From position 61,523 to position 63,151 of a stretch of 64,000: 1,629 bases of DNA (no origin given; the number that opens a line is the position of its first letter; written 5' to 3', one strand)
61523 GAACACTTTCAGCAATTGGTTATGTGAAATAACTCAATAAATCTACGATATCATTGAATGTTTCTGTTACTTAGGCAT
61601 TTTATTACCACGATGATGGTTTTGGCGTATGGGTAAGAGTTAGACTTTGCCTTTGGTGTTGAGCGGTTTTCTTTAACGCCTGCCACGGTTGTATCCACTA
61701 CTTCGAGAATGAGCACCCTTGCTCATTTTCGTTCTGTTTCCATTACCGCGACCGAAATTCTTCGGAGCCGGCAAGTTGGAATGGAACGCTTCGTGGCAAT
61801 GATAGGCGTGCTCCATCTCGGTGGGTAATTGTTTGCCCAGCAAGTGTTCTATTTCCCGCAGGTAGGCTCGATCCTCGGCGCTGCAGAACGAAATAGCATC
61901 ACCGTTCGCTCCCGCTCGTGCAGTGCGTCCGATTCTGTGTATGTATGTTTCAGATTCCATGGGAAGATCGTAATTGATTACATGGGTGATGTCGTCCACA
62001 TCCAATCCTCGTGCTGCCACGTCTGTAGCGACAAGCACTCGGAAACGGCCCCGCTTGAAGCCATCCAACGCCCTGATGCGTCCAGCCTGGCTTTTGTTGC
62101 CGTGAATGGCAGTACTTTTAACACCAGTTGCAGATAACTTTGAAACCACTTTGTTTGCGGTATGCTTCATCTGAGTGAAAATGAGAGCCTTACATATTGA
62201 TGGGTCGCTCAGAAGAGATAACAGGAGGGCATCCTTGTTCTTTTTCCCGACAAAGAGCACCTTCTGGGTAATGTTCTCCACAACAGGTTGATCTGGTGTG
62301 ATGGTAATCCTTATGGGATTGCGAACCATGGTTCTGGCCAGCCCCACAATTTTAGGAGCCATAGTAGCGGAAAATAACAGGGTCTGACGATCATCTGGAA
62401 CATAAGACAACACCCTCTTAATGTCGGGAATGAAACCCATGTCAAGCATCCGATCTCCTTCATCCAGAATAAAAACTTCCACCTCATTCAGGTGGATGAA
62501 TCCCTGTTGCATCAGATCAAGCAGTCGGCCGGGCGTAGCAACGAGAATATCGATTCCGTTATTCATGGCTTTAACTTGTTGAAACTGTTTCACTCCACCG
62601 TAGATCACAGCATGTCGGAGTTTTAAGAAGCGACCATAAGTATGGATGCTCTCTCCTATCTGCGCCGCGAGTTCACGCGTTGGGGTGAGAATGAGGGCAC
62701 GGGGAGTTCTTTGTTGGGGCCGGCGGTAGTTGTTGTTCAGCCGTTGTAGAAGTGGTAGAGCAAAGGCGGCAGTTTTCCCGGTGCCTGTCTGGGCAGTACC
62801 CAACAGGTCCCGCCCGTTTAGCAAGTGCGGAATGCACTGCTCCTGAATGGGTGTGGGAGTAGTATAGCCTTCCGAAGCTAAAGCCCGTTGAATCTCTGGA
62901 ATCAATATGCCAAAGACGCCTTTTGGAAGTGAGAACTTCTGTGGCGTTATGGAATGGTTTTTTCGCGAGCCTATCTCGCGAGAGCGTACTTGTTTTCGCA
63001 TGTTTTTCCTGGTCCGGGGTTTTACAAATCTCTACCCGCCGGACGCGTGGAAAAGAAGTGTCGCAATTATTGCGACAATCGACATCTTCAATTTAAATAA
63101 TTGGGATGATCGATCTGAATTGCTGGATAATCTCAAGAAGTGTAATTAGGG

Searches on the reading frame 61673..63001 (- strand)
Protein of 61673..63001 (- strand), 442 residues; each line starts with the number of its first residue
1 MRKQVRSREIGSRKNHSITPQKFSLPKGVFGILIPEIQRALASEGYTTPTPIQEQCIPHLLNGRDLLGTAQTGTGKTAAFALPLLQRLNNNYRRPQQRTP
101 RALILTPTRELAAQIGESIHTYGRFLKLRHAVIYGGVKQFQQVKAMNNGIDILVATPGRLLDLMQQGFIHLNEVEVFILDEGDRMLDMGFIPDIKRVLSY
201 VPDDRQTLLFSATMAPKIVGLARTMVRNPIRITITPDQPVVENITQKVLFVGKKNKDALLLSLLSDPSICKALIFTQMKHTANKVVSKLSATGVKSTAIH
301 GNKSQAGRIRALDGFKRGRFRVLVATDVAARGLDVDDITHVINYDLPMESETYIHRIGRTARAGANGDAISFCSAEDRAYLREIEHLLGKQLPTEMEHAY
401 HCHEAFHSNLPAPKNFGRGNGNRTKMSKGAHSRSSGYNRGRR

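Call 16: search_protein_families(library=pfam, proteins=[window:61673-63001:-], max_evalue=0.0001)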
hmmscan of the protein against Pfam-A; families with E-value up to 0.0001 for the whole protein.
window:61673-63001:- (442 aa): 3 families
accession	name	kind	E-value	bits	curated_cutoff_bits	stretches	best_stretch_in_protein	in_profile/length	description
PF00270.35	DEAD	-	2.7e-50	170.8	26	1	50-215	1-161/167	DEAD/DEAH box helicase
PF00271.37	Helicase_C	-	6.7e-33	113.7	23.5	1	256-364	2-110/110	Helicase conserved C-terminal domain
PF04851.21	ResIII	-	1.3e-07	32.1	22.5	1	50-214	5-162/164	Type III restriction enzyme, res subunit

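Call 29: find_encoding_contigs(protein=window:61673-63001:-, flank=10000, max_places=3)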
Protein window:61673-63001:- (442 aa): 1 contig read that carries it; 1 place shown.
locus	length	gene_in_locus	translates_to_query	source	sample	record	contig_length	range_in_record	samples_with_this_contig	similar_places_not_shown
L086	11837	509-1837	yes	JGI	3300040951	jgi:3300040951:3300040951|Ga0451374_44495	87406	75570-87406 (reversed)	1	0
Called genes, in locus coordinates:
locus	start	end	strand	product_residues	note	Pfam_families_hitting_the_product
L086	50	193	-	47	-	-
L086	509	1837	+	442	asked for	PF00270:DEAD, PF04851:ResIII, PF00271:Helicase_C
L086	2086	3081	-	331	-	-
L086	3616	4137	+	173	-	PF13560:HTH_31, PF01381:HTH_3, PF13443:HTH_26, PF21956:DUF6922 (weak)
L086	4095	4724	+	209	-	PF08843:AbiEii (faint)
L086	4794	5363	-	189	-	PF03729:DUF308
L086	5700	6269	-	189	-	PF16036:Chalcone_3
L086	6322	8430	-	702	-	PF00989:PAS, PF13426:PAS_9, PF08447:PAS_3, PF00989:PAS, PF13426:PAS_9, PF00989:PAS, PF13426:PAS_9, PF13487:HD_5, +4 more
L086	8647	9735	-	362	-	PF22020:RlmL_1st (weak), PF02926:THUMP, PF01170:UPF0020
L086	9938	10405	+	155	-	PF01161:PBP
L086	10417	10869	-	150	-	PF13671:AAA_33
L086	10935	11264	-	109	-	PF08734:GYD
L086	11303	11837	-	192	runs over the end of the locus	PF00860:Xan_ur_permease, PF00916:Sulfate_transp (weak)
